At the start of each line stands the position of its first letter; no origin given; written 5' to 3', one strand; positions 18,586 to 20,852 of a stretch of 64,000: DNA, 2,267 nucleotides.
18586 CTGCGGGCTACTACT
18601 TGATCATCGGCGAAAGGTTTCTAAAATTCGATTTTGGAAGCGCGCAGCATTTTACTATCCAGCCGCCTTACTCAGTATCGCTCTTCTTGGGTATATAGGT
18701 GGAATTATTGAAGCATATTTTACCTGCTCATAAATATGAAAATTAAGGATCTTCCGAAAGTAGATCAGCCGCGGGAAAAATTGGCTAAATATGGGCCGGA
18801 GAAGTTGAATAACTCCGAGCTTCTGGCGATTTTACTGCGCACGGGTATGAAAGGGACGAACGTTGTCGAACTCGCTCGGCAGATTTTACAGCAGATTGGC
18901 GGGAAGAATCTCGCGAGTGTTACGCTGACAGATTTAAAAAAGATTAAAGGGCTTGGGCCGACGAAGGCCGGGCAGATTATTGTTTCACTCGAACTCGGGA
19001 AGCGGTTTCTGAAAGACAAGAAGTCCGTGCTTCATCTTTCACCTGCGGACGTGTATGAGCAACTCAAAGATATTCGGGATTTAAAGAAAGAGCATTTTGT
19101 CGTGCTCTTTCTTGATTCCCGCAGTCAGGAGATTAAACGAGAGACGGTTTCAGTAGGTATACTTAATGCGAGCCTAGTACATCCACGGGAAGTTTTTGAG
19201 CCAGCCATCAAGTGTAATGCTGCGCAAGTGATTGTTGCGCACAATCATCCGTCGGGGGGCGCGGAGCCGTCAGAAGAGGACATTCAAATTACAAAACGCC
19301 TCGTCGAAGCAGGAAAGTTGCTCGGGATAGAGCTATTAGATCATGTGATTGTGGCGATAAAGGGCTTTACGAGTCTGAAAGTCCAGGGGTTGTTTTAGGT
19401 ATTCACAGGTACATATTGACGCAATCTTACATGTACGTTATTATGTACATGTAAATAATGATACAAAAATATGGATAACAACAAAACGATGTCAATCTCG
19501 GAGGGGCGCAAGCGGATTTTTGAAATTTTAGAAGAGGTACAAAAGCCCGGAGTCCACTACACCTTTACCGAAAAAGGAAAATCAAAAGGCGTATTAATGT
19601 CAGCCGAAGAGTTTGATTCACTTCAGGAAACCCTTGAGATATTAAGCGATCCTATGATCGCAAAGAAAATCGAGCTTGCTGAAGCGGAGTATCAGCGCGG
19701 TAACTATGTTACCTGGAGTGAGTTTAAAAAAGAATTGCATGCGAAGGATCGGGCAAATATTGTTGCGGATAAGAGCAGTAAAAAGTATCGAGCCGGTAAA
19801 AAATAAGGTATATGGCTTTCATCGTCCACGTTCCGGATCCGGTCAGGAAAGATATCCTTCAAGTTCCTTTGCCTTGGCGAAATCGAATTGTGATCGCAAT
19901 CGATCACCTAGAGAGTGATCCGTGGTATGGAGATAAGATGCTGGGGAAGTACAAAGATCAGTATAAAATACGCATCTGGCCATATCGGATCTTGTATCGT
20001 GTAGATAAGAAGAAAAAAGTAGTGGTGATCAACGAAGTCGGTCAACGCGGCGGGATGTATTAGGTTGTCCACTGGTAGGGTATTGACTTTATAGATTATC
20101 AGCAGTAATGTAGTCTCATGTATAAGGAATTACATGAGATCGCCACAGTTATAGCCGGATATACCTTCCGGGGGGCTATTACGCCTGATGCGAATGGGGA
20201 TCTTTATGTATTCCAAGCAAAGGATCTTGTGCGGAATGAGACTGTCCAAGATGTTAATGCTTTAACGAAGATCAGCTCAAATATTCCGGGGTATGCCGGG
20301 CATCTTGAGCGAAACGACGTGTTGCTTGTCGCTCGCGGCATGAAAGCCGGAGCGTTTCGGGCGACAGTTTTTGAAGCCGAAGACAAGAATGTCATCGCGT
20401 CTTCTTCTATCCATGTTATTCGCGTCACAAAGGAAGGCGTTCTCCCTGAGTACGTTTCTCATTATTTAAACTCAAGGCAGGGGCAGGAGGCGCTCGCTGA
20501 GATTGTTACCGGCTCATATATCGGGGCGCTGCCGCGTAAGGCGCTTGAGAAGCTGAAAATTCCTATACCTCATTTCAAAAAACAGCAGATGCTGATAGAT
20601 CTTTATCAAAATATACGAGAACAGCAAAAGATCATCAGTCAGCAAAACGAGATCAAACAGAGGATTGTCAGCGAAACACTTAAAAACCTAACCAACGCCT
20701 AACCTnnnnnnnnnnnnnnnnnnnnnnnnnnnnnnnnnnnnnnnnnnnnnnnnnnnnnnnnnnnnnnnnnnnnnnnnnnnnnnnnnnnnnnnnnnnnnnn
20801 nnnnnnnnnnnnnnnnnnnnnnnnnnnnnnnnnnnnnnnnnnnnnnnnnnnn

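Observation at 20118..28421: Type I RM operon carrying an embedded DUF4263/Shedu-like nuclease, plus half-size and full hsdS genes and a coupled YgjP peptidase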

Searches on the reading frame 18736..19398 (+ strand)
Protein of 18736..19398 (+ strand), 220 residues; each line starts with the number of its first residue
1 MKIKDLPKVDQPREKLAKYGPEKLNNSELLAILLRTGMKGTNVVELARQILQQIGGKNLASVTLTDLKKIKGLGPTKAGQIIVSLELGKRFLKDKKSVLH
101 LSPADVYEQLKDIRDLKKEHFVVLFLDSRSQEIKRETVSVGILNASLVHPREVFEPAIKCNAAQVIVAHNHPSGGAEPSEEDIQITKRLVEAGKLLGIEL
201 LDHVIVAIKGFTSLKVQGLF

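Call 3: search_protein_families(library=pfam, proteins=[window:18736-19398:+], max_evalue=0.01)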
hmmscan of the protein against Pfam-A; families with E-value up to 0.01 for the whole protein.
window:18736-19398:+ (220 aa): 5 families
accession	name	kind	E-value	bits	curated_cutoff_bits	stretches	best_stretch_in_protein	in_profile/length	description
PF04002.20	RadC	-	5.5e-43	146.2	22.1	1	102-218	3-120/121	RadC-like JAB domain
PF20582.4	UPF0758_N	-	9e-27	93.4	27.1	1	3-78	1-76/77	UPF0758 N-terminal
PF14464.11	Prok-JAB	-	0.0011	19.3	25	1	156-190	60-94/114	Prokaryotic homologs of the JAB domain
PF14520.12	HHH_5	-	0.0021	19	27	1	47-85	15-55/57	Helix-hairpin-helix domain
PF00633.29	HHH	-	0.0081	16.4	24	0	59-82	5-28/30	Helix-hairpin-helix motif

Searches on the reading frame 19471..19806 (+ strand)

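Call 3: search_protein_families(library=pfam, proteins=[window:19471-19806:+], max_evalue=0.01)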
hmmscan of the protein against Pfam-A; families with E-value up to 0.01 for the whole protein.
window:19471-19806:+ (111 aa): 1 family
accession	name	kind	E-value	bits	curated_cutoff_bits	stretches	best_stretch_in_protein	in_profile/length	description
PF02604.26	PhdYeFM_antitox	-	6.3e-13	48.7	29.8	1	5-76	2-73/74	Antitoxin Phd_YefM, type II toxin-antitoxin system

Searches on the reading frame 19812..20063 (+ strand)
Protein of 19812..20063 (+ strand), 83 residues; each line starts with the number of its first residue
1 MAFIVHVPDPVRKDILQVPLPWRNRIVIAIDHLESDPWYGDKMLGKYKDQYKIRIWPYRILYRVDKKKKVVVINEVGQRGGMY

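Call 3: search_protein_families(library=pfam, proteins=[window:19812-20063:+], max_evalue=0.01)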
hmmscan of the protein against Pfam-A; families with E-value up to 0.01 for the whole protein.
window:19812-20063:+ (83 aa): 1 family
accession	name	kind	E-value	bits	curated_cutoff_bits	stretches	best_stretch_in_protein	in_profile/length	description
PF05016.21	ParE_toxin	-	7.2e-06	26.9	23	1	33-79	39-85/89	ParE toxin of type II toxin-antitoxin system, parDE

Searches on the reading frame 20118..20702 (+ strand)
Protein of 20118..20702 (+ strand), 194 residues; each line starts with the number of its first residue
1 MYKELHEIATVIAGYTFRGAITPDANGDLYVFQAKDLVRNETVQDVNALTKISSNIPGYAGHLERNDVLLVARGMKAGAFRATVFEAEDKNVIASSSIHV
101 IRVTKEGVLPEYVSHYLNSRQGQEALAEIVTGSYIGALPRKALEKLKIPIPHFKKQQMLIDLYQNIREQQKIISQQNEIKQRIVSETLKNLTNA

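Call 3: search_protein_families(library=pfam, proteins=[window:20118-20702:+], max_evalue=0.01)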
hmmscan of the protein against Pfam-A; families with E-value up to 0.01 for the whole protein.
window:20118-20702:+ (194 aa): 1 family
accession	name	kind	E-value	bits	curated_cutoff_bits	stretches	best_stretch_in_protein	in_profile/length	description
PF01420.25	Methylase_S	-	5.8e-08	33.6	22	1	3-177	7-163/168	Type I restriction modification DNA specificity domain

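Call 4: search_protein_families(library=padloc, proteins=[window:20118-20702:+], max_evalue=0.01)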
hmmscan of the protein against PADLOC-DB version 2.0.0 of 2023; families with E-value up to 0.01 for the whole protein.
window:20118-20702:+ (194 aa): 78 families (the best 25 are shown)
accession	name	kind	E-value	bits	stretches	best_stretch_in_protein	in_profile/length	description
PDLC03199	Specificity_I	-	1.3e-17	62.4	1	5-190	3-184/208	Type I specificity subunit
PDLC03100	Specificity_I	-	2.4e-17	61.5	1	3-192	199-388/392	Type I specificity subunit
PDLC03077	Specificity_I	-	1.6e-15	55.6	1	3-161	220-372/417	Type I specificity subunit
PDLC03168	Specificity_I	-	1.2e-14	52.6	1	22-182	26-181/459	Type I specificity subunit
PDLC03089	Specificity_I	-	2.6e-14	51.2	1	3-159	8-161/446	Type I specificity subunit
PDLC03099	Specificity_I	-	9.8e-14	49.3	1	85-185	66-166/405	Type I specificity subunit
PDLC03073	Specificity_I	-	1.4e-13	48.8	1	4-183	22-208/437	Type I specificity subunit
PDLC03068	Specificity_I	-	2.1e-13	48.2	1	3-169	7-168/403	Type I specificity subunit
PDLC03069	Specificity_I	-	5.3e-13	46.8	1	62-173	255-364/387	Type I specificity subunit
PDLC03090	Specificity_I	-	7.1e-13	46.6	1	3-162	25-178/434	Type I specificity subunit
PDLC03189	Specificity_I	-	7.6e-13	46.1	1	44-174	264-395/459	Type I specificity subunit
PDLC03079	Specificity_I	-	8.1e-13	46.3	1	24-183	274-431/470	Type I specificity subunit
PDLC04137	mad5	-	9.2e-13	46.1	1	4-186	217-388/392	mads_5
PDLC03087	Specificity_I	-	9.7e-13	45.8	1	2-185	17-203/418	Type I specificity subunit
PDLC03178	Specificity_I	-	1e-12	46.2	1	3-181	222-403/411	Type I specificity subunit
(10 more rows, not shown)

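Call 6: search_protein_families(library=ncbifam, proteins=[window:20118-20702:+], max_evalue=0.001)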
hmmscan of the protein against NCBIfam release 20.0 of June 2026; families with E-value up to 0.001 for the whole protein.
window:20118-20702:+ (194 aa): 2 families
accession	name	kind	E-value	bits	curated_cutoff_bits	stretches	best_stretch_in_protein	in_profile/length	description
NF007278.0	PRK09737.1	equivalog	3.2e-08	32.8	662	1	45-159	262-378/461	type I restriction-modification system specificity subunit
NF047740.1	antiphage_MADS5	equivalog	1.9e-07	30.3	400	1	63-165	333-437/461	methylation-associated defense system restriction endonuclease subunit S MAD5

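Call 81: find_homologous_proteins(query=window:20118-20699:+, max_evalue=1e-10)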
Query window:20118-20699:+ (194 aa): 143 proteins with E <= 1e-10 among 238 candidates; the best 120 are listed.
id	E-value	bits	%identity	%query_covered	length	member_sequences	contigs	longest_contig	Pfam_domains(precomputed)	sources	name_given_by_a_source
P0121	2.1e-119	414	100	100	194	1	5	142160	PF01420.26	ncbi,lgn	-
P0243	7.3e-83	295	70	98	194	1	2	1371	PF01420.26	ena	-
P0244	2.3e-79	283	65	99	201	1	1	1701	PF01420.26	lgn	-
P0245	3.8e-79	283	67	99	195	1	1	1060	PF01420.26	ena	-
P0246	1.2e-78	281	66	99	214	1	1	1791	PF01420.26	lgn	-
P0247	4.0e-78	279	66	98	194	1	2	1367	PF01420.26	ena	-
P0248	4.7e-77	276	65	99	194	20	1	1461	PF01420.26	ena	-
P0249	4.8e-77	276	65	97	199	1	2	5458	PF01420.26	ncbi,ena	-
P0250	6.2e-77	275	65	99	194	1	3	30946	PF01420.26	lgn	-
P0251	3.7e-76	273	64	98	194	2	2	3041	PF01420.26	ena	-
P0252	3.9e-76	273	65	99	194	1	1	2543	PF01420.26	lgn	-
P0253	4.0e-76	273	64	98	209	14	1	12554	PF01420.26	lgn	-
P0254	5.6e-76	272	63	99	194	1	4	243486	PF01420.26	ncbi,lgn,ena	-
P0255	9.6e-76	271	64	100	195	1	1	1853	PF01420.26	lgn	-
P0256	1.2e-75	271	60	97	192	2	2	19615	PF01420.26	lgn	-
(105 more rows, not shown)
